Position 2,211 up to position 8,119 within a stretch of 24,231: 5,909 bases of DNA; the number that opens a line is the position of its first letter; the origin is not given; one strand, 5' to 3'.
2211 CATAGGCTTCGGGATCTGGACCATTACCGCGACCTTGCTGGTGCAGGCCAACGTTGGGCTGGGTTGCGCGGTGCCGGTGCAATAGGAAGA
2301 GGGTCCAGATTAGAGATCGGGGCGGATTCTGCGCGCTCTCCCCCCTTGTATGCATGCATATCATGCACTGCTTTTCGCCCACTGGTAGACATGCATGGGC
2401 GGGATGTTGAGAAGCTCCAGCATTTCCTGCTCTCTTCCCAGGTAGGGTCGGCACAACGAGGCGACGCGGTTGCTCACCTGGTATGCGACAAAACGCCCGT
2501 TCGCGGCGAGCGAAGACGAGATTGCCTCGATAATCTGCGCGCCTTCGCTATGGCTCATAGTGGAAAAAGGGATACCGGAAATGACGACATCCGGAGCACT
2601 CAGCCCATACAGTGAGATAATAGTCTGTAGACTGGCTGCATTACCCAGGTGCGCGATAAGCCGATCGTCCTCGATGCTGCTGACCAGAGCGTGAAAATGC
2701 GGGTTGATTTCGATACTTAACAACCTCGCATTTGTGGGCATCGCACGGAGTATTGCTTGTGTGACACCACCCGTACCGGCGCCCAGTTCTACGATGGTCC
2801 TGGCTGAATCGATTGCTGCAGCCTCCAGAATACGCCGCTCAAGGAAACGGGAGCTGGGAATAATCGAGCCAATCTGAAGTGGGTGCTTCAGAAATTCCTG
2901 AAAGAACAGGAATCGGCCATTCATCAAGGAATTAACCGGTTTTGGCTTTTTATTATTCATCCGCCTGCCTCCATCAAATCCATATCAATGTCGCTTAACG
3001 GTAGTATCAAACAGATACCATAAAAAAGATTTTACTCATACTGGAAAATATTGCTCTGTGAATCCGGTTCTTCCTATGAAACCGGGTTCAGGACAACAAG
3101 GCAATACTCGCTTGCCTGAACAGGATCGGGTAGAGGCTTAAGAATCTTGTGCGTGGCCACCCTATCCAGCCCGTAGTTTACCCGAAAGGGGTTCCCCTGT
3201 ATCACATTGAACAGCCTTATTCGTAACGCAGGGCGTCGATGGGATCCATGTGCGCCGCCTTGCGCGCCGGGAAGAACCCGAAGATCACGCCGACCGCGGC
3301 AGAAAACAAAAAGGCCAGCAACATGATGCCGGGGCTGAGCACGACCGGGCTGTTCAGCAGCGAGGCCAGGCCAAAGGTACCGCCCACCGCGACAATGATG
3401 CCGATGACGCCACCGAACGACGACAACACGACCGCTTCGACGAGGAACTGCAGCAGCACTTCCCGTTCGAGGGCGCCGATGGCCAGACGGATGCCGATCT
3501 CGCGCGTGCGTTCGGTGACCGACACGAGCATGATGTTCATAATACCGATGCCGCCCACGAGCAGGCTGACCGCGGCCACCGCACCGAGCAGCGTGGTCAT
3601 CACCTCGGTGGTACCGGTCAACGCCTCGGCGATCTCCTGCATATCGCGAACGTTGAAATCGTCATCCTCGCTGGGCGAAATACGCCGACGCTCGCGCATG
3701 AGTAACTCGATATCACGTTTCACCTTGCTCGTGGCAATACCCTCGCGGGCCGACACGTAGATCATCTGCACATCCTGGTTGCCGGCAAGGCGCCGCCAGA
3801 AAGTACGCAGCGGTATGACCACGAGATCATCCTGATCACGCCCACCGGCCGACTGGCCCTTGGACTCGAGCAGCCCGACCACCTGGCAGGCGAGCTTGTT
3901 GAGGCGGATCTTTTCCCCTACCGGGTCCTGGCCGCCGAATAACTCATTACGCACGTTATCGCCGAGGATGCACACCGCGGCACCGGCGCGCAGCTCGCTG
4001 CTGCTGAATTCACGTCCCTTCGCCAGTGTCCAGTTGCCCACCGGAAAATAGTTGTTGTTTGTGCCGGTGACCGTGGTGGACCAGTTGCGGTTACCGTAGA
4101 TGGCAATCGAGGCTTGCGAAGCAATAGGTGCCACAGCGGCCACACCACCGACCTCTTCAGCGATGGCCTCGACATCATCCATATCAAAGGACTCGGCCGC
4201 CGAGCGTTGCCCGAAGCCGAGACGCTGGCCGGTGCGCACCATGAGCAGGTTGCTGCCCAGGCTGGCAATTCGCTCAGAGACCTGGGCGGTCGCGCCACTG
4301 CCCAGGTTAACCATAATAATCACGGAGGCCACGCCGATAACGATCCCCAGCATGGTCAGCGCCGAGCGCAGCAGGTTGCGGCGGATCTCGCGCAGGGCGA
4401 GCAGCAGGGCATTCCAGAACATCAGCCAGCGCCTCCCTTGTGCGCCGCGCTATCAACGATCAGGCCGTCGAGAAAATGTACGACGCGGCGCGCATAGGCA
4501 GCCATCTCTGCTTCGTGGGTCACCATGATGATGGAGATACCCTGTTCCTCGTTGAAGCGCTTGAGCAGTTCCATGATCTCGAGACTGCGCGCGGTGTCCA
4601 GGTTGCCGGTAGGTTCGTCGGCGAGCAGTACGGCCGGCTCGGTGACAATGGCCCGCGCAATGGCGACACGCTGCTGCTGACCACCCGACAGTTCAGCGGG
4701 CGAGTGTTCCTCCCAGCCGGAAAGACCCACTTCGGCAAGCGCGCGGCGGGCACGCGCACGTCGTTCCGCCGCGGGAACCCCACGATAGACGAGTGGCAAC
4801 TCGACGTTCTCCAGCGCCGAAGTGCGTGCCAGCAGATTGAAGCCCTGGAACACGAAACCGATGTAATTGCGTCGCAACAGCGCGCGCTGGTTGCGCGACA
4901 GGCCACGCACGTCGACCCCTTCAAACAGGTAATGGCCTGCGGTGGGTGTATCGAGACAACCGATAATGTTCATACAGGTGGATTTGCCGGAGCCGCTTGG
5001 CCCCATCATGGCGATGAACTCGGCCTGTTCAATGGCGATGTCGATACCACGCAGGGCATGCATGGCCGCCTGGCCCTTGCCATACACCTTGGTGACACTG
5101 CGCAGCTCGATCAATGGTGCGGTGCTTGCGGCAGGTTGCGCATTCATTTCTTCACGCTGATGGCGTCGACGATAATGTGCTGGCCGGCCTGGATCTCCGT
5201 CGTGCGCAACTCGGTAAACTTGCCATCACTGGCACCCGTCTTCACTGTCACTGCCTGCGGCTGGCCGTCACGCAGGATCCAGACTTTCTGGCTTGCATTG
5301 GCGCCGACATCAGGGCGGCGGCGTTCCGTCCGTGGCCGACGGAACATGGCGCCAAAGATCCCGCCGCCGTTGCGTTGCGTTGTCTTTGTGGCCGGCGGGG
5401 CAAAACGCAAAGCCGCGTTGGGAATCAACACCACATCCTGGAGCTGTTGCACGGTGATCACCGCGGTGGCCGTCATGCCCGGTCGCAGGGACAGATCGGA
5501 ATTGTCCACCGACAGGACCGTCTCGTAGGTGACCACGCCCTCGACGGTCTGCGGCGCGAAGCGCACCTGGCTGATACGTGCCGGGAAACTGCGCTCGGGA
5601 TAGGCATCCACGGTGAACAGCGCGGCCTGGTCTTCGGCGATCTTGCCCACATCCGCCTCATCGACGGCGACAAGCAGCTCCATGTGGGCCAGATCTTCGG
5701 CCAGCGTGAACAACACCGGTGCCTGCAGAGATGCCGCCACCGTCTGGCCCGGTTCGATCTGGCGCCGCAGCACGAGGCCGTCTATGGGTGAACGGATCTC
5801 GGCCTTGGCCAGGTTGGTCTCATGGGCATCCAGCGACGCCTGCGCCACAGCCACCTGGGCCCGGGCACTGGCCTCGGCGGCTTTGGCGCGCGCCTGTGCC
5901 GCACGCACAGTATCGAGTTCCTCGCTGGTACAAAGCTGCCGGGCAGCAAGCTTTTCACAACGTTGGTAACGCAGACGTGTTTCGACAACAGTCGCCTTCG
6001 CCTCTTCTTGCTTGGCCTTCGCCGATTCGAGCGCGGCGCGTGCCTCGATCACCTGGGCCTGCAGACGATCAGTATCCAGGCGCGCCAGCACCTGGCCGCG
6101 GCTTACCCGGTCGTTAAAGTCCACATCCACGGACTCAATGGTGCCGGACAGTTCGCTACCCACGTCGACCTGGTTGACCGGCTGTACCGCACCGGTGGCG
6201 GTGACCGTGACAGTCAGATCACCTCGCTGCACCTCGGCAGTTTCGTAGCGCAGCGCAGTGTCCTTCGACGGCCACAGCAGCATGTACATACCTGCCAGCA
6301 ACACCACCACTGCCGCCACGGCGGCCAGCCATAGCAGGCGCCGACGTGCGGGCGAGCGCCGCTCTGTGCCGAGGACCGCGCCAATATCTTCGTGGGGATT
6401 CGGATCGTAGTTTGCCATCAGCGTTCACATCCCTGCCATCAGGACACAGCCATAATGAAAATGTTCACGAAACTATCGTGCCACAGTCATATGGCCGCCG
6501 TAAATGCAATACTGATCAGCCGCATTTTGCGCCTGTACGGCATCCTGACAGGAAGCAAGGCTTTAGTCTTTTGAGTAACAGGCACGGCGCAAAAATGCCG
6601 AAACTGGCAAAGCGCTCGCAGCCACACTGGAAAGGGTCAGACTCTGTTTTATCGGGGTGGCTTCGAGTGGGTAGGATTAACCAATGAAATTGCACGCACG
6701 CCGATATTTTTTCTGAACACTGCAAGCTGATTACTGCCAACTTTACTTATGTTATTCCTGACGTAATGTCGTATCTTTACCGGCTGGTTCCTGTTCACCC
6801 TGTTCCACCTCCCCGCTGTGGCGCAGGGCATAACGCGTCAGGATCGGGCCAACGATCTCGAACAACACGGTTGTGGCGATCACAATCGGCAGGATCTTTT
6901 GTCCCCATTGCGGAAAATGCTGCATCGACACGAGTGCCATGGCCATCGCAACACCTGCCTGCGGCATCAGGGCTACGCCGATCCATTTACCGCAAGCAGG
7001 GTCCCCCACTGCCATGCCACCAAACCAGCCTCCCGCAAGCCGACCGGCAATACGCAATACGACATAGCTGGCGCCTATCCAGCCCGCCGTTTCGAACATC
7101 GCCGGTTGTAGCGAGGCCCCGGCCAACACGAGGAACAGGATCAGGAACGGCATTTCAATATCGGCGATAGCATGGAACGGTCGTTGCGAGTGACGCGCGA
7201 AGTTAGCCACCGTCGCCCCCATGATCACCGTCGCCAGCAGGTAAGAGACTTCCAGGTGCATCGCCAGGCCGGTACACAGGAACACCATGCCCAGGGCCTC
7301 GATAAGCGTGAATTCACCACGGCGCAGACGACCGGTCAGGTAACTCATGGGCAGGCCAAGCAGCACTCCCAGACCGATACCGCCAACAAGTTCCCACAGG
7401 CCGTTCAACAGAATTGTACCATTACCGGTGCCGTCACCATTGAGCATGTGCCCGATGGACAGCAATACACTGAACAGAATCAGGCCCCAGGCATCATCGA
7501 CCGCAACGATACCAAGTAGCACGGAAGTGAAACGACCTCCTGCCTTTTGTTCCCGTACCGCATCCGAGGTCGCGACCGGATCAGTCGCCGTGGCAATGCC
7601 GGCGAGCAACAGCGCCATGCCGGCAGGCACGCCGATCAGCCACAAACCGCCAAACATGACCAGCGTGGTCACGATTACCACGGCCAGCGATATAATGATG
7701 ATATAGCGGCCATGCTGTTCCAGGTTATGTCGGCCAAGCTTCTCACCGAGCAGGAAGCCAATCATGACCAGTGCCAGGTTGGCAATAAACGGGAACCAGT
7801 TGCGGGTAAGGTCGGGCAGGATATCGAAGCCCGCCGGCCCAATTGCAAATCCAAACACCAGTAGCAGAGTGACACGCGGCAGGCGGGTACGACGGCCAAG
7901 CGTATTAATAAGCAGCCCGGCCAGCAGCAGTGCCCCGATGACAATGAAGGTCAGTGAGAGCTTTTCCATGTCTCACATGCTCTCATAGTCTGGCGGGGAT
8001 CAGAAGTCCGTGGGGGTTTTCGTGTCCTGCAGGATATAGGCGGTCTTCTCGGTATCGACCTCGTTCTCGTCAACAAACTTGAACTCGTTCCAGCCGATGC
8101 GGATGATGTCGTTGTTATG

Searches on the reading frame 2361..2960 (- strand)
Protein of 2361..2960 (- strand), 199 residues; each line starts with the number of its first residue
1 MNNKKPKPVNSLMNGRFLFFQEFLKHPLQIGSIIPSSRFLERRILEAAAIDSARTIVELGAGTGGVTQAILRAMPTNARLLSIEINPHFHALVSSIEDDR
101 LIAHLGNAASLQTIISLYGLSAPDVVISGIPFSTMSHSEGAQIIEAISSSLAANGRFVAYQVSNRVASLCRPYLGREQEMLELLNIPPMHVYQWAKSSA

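Call 4: search_protein_families(library=pfam, proteins=[window:2361-2960:-], max_evalue=0.01)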
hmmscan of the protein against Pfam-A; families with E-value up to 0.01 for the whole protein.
window:2361-2960:- (199 aa): 4 families
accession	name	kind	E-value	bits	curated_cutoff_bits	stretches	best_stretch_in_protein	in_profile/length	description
PF01728.25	FtsJ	-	9.6e-06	26.1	24.1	1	44-136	12-106/181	FtsJ-like methyltransferase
PF08242.18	Methyltransf_12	-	0.0016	19.6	30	1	57-157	1-98/98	Methyltransferase domain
PF00398.26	RrnaAD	-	0.0042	16.7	24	1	37-94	15-69/263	Ribosomal RNA adenine dimethylase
PF13649.12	Methyltransf_25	-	0.0043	18.1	27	1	56-155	1-97/97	Methyltransferase domain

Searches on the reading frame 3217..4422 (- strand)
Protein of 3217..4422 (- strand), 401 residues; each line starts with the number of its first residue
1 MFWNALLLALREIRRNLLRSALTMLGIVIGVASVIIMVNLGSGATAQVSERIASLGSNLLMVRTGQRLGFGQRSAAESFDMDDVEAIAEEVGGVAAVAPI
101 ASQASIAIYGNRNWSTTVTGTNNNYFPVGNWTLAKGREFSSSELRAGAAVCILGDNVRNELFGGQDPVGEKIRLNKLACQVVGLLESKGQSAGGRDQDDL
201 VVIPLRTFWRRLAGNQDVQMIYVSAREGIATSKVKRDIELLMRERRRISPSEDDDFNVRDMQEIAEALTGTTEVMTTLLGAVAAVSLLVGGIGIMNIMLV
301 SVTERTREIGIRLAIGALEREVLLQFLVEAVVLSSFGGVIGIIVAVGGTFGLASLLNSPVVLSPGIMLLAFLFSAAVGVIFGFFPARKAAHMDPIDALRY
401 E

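Call 3: search_protein_families(library=pfam, proteins=[window:3217-4422:-], max_evalue=0.01)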
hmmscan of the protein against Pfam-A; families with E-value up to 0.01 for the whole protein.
window:3217-4422:- (401 aa): 2 families
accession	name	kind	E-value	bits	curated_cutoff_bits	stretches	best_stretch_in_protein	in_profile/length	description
PF12704.14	MacB_PCD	-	3.1e-55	188.1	27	1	20-239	1-205/207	MacB-like periplasmic core domain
PF02687.27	FtsX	-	2.2e-18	66.9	25.5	1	281-394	2-120/120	FtsX-like permease C-terminal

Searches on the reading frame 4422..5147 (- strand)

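Call 3: search_protein_families(library=pfam, proteins=[window:4422-5147:-], max_evalue=0.01)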
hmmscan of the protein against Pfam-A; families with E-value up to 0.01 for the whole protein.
window:4422-5147:- (241 aa): 5 families
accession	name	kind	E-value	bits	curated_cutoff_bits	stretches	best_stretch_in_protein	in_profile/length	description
PF00005.33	ABC_tran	-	2.4e-31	109.6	25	1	32-180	1-136/137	ABC transporter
PF02463.25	SMC_N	-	1.5e-05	25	40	0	151-223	135-209/220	RecF/RecN/SMC N terminal domain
PF13401.12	AAA_22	-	0.00015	22.6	27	1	41-211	4-123/130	AAA domain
PF13304.12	AAA_21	-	0.00015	22.4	27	0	150-213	235-300/304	AAA domain, putative AbiEii toxin, Type IV TA system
PF13555.12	AAA_29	-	0.0056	16.8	27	0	35-59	15-39/61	P-loop containing region of AAA domain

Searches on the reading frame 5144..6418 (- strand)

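Call 3: search_protein_families(library=pfam, proteins=[window:5144-6418:-], max_evalue=0.01)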
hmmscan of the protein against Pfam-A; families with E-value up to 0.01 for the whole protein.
window:5144-6418:- (424 aa): 3 families
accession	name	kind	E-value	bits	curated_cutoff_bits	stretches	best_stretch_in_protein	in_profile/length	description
PF16576.10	HlyD_D23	-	8.6e-20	71.4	30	1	69-317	3-214/214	Barrel-sandwich domain of CusB or HlyD membrane-fusion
PF13437.12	HlyD_3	-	2e-13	51.4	22.2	1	208-314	2-106/106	HlyD family secretion protein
PF13533.13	Biotin_lipoyl_2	-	3.6e-05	23.9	29.8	1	89-115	6-32/32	Biotin-lipoyl like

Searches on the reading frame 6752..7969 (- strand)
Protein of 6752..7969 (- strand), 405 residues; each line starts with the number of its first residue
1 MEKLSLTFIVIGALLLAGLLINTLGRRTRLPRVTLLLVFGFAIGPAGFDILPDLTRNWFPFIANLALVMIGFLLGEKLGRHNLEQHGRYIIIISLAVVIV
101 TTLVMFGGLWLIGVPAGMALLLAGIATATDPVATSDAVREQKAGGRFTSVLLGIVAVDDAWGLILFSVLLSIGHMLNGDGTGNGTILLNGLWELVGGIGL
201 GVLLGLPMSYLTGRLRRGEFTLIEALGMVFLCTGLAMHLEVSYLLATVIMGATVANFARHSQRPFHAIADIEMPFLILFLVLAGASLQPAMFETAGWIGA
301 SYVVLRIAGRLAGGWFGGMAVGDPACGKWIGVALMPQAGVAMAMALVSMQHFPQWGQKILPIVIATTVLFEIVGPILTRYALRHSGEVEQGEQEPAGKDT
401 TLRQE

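Call 3: search_protein_families(library=pfam, proteins=[window:6752-7969:-], max_evalue=0.01)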
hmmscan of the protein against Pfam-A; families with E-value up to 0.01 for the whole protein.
window:6752-7969:- (405 aa): 1 family
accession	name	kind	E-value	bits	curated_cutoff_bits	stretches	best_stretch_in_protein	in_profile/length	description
PF00999.27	Na_H_Exchanger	-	1.5e-34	119.9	26.2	1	16-377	6-368/375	Sodium/hydrogen exchanger, transmembrane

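Call 10: search_protein_families(library=ncbifam, proteins=[window:6752-7969:-], max_evalue=0.01)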
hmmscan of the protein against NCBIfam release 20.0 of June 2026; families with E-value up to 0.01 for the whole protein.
window:6752-7969:- (405 aa): 3 families
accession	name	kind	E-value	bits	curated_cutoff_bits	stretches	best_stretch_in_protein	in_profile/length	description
TIGR00831.1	a_cpa1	equivalog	4.8e-15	55.1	279.6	1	10-260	2-249/525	Na+/H+ antiporter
NF003716.0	PRK05326.1-3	equivalog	3.8e-06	25.7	355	1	4-266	4-271/499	potassium/proton antiporter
NF003715.0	PRK05326.1-2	equivalog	0.00078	17.9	309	1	1-270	1-272/595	potassium/proton antiporter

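Call 31: search_protein_families(library=padloc, proteins=[window:6752-7969:-], max_evalue=0.001)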
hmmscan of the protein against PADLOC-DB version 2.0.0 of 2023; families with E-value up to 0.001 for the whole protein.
window:6752-7969:- (405 aa): 0 families
